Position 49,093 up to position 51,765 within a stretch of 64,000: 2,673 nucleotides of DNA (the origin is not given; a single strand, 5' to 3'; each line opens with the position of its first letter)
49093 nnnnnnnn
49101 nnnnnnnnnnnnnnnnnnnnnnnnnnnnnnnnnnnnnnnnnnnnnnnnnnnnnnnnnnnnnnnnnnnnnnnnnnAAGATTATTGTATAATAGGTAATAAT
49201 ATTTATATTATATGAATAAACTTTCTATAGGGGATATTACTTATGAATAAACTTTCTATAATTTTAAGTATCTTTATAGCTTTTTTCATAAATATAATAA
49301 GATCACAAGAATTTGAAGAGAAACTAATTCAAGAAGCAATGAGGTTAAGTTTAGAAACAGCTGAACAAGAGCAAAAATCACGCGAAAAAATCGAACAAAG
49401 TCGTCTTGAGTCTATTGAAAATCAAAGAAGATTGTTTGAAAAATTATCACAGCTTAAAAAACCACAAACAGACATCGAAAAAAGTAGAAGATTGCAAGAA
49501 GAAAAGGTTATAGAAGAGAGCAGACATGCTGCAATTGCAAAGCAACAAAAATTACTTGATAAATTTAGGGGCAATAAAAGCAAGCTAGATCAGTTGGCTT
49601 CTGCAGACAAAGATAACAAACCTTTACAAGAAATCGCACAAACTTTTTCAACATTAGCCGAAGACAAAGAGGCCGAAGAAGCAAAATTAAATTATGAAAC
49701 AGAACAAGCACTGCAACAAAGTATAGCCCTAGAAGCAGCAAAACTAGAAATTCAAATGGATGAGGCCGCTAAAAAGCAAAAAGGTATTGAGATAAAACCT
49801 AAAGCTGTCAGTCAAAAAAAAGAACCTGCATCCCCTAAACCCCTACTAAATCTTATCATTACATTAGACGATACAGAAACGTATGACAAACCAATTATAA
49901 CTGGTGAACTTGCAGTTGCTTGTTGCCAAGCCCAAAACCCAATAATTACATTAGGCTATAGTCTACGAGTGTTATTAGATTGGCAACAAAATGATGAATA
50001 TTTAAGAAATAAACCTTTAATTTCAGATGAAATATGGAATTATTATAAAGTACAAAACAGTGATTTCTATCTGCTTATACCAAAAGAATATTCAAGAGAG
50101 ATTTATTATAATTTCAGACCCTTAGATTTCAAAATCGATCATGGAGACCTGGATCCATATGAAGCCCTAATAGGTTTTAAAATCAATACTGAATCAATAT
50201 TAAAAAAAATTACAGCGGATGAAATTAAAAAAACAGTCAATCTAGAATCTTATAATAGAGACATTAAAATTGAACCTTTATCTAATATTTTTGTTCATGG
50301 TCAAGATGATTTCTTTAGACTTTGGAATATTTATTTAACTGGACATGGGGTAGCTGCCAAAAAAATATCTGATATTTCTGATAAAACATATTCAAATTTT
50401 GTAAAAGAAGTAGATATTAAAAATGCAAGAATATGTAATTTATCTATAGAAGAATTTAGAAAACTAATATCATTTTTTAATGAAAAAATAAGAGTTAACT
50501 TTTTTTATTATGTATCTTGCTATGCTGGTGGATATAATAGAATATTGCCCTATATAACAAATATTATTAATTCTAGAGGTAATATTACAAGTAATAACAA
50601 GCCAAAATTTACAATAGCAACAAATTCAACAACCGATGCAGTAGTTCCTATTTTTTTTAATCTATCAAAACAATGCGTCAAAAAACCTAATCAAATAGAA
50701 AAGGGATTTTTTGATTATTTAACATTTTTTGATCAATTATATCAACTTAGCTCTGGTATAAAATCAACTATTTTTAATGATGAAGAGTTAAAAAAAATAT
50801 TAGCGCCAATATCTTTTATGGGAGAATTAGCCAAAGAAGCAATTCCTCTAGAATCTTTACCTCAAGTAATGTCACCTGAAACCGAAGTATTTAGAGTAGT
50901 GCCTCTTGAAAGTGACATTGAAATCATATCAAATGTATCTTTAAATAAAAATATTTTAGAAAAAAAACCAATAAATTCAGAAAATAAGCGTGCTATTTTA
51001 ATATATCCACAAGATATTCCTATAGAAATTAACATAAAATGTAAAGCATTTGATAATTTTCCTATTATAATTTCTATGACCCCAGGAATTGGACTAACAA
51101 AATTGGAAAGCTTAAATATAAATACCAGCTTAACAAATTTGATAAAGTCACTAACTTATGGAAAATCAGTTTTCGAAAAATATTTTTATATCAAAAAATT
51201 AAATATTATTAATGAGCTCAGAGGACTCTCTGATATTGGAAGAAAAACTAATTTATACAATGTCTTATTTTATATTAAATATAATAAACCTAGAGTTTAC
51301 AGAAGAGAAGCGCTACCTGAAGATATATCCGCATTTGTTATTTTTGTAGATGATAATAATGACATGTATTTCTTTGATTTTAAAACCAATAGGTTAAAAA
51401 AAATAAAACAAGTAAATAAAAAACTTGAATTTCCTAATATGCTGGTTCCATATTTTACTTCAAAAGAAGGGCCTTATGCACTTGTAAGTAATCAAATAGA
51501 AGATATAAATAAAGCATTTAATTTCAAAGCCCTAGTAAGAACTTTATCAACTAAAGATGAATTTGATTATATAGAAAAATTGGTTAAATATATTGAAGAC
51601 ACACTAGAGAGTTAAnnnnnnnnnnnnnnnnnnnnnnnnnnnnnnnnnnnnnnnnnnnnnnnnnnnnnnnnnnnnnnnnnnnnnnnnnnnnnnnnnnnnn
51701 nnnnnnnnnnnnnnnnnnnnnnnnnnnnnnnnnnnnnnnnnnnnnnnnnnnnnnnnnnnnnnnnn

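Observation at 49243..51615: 790-aa exported protein combining UIM-like motifs with a legumain/caspase-like His-Gly...Cys dyad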

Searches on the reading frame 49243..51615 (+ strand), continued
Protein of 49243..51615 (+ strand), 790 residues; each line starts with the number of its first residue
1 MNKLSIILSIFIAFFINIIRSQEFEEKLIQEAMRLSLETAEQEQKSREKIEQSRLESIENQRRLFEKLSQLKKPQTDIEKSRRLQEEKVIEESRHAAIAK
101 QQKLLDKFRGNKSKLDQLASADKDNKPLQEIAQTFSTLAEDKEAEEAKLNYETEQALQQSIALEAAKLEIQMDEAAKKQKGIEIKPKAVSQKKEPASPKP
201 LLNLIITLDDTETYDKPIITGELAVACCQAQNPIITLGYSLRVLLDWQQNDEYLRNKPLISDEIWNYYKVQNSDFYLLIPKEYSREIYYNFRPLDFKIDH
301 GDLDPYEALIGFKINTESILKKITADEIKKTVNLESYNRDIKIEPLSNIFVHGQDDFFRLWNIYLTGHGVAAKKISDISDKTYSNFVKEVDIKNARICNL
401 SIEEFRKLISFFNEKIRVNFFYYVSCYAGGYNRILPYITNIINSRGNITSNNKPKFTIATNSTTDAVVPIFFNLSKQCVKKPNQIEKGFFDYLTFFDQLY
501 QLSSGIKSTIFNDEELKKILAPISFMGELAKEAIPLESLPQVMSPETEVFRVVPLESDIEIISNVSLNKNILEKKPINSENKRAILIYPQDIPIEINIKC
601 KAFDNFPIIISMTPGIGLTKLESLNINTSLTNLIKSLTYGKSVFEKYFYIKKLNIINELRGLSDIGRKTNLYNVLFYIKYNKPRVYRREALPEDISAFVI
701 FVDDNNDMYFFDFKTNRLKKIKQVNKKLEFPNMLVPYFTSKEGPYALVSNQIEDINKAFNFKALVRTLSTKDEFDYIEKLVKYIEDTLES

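Call 55: search_protein_families(library=pfam, alignment_id=A6, max_evalue=10)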
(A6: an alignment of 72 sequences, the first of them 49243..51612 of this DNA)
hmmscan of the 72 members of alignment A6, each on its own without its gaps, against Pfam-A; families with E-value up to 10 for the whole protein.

A. member 1, window:49243-51612:+ (790 aa): 1 family
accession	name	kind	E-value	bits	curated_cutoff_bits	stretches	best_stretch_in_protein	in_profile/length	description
PF02326.20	YMF19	-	1.2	10.4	22.6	1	421-457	17-52/84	Plant ATP synthase F0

B. families by the number of members that match (of 72 scanned): 75 families (the first 25 are shown)
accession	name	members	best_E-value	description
PF12796.13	Ank_2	2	9.7e-06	Ankyrin repeats (3 copies)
PF16679.11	CDT1_C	2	0.042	DNA replication factor Cdt1 C-terminal domain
PF14294.11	DUF4372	1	0.00027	Domain of unknown function (DUF4372)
PF17898.6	GerD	1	0.00056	Spore germination GerD central core domain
PF25432.1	FF_PRPF40A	1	0.0007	PRPF40A-like, FF domain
PF15942.10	DUF4751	1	0.005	Domain of unknown function (DUF4751)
PF06419.17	COG6_N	1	0.0065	Conserved oligomeric complex COG6, N-terminal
PF09674.15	DUF2400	1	0.0094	Protein of unknown function (DUF2400)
PF16526.10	CLZ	1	0.01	C-terminal leucine zipper domain of cyclic nucleotide-gated channels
PF25014.1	NET2A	1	0.011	NET2A-like domain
PF13606.12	Ank_3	1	0.015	Ankyrin repeat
PF17217.9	UPA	1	0.017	UPA domain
PF07751.16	Abi_2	1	0.023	Abi-like protein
PF16191.10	E1_4HB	1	0.029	Ubiquitin-activating enzyme E1 four-helix bundle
PF22757.1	GeBP-like_C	1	0.034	Glabrous-enhancer-binding protein-like family, C-terminal domain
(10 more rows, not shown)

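Call 72: list_cluster_members(proteins=[P0006, P0008, window:49243-51612:+])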
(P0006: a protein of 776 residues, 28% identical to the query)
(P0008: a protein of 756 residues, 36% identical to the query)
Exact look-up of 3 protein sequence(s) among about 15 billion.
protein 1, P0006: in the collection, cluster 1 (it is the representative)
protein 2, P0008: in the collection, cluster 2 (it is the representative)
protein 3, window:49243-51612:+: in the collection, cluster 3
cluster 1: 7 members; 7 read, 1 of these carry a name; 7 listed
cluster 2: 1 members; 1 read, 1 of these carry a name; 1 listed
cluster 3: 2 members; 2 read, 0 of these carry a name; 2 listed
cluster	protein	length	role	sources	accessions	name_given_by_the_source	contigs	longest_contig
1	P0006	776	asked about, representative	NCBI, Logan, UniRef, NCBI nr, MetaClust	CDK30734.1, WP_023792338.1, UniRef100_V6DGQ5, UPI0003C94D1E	hypothetical protein [Candidatus Babela massiliensis] | Uncharacterized protein n=1 Tax=Candidatus Babela massiliensis TaxID=673862 ... | status=active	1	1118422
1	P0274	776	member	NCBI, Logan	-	-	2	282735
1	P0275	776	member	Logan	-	-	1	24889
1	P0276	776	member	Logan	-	-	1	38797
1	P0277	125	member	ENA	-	-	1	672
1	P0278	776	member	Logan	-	-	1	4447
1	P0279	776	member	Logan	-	-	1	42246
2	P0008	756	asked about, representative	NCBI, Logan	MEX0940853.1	MAG: hypothetical protein WDZ41_05830 [Candidatus Babeliales bacterium]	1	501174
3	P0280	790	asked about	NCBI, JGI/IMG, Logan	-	-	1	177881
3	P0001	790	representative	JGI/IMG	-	-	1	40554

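Call 75: find_encoding_contigs(protein=P0006, flank=10000, max_places=1)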
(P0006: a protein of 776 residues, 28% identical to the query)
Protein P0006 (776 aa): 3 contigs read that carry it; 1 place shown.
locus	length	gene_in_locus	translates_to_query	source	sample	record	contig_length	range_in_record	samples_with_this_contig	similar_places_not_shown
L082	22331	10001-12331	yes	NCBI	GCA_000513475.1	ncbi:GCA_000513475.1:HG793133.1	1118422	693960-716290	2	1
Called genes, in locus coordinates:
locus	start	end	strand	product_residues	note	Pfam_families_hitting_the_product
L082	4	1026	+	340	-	-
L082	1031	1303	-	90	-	-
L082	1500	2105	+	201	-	PF00265:TK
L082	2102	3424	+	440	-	PF18073:Zn_ribbon_LapB, PF25199:nSTAND_NTPase5 (weak), PF03796:DnaB_C (weak), PF06745:ATPase (weak), PF13481:AAA_25, PF09848:SLFN-g3_helicase (weak), PF13401:AAA_22 (weak), PF13541:ChlI, +1 more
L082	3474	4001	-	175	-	-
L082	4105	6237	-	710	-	PF00443:UCH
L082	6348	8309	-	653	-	PF00443:UCH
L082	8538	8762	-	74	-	-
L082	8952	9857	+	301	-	PF00892:EamA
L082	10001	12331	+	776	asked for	-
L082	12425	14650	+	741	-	-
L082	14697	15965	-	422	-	-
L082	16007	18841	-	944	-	-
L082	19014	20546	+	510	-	PF13541:ChlI, PF01078:Mg_chelatase, PF07728:AAA_5, PF00493:MCM (weak), PF13335:Mg_chelatase_C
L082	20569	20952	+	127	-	PF01648:ACPS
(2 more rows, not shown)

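Call 76: find_encoding_contigs(protein=P0008, flank=10000, max_places=1)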
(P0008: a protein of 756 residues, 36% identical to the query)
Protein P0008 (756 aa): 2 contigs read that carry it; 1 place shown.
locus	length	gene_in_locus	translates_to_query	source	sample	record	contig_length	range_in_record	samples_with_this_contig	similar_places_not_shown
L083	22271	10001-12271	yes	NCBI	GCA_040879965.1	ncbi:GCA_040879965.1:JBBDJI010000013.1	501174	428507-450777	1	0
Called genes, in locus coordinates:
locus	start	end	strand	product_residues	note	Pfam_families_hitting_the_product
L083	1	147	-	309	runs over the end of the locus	PF01636:APH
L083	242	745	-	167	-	-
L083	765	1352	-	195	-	-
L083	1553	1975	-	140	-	PF07681:DoxX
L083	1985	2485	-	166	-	-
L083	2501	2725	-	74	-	-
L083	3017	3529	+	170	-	PF13489:Methyltransf_23, PF13847:Methyltransf_31, PF08241:Methyltransf_11, PF08242:Methyltransf_12 (weak), PF13649:Methyltransf_25 (weak)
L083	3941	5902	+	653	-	PF00488:MutS_V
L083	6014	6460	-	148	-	PF00293:NUDIX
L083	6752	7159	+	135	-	-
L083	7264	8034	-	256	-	-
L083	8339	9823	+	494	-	PF03372:Exo_endo_phos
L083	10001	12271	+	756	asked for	-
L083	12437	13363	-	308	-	-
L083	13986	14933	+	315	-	PF25145:NfeD1b_N (faint), PF01343:Peptidase_S49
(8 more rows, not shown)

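Call 80: search_protein_families(library=pfam, proteins=[P0010, P0025], max_evalue=1)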
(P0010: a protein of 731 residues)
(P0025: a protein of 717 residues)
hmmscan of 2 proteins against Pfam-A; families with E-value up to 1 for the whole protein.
P0010 (731 aa): 0 families

P0025 (717 aa): 1 family
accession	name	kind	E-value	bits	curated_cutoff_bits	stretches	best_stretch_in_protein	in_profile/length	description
PF00435.27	Spectrin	-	0.53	11.2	29.9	1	665-716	6-57/105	Spectrin repeat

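Call 88: list_cluster_members(proteins=[P0016, P0031, P0045, P0066, P0081, P0095, P0116, P0125, P0139, P0152])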
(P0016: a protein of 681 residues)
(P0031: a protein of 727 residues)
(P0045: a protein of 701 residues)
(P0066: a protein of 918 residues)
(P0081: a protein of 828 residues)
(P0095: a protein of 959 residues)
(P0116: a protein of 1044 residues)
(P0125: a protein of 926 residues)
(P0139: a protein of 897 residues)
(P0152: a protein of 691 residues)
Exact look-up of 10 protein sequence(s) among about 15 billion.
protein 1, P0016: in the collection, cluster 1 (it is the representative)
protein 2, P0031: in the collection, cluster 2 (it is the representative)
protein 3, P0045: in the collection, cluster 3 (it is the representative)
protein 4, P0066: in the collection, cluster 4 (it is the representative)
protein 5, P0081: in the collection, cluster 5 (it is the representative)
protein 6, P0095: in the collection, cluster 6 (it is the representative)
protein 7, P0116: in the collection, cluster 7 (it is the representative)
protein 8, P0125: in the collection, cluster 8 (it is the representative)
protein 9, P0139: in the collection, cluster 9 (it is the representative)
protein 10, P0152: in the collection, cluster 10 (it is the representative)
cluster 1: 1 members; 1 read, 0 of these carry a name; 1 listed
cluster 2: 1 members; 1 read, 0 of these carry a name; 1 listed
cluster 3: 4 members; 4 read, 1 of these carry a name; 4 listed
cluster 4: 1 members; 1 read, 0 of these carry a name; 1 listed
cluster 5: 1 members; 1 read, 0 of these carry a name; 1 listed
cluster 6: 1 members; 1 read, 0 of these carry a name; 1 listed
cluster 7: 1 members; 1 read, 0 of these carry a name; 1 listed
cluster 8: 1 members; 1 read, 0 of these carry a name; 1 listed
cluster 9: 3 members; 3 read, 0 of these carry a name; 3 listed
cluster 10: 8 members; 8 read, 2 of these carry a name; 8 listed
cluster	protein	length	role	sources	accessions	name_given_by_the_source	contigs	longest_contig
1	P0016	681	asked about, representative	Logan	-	-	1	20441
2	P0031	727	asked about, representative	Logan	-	-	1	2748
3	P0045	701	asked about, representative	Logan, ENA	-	-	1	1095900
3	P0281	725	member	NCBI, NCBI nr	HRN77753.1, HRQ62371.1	MAG TPA: hypothetical protein PLU71_00795 [Candidatus Dependentiae bacterium] | hypothetical protein [Candidatus Dependentiae bacterium]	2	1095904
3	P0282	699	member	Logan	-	-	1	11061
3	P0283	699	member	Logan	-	-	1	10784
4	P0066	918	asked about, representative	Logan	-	-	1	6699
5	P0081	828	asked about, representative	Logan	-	-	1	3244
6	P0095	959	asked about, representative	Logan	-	-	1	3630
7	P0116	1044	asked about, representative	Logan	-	-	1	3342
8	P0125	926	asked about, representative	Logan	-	-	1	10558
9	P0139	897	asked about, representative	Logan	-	-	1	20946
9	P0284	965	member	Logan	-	-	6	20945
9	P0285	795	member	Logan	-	-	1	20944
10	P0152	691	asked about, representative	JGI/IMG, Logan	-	-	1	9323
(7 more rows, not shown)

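Call 89: find_encoding_contigs(protein=window:49243-51615:+, flank=2000, max_places=2)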
Protein window:49243-51615:+ (790 aa): no gene with exactly this product is on record in the collection.

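Call 90: find_encoding_contigs(protein=P0280, flank=2000, max_places=2)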
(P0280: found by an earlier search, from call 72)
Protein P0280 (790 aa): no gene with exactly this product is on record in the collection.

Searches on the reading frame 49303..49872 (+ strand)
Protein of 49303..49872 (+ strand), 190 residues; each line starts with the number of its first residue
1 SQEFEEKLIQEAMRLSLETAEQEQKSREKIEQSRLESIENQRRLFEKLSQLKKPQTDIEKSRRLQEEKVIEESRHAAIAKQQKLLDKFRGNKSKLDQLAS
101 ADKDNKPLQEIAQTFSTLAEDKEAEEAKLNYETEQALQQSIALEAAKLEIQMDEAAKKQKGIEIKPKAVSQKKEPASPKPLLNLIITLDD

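Call 15: search_protein_families(library=pfam, proteins=[window:49303-49872:+], max_evalue=10)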
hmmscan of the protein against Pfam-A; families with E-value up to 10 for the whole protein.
window:49303-49872:+ (190 aa): 1 family
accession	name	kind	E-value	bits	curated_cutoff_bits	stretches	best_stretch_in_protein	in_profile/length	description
PF10425.15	SdrG_C_C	-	0.077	13.5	24.4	1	32-136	9-113/156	C-terminus of bacterial fibrinogen-binding adhesin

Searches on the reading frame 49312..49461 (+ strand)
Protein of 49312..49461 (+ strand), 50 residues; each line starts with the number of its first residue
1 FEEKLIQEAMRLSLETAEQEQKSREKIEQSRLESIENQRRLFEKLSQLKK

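Call 18: search_protein_families(library=pfam, proteins=[window:49312-49461:+], max_evalue=10)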
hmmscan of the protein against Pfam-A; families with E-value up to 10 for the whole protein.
seq(50 aa): 1 family
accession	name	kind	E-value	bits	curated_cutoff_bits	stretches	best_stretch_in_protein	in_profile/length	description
PF15927.10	Casc1_N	-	6.5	6.9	28.2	1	3-49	2-49/201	Cancer susceptibility candidate 1 N-terminus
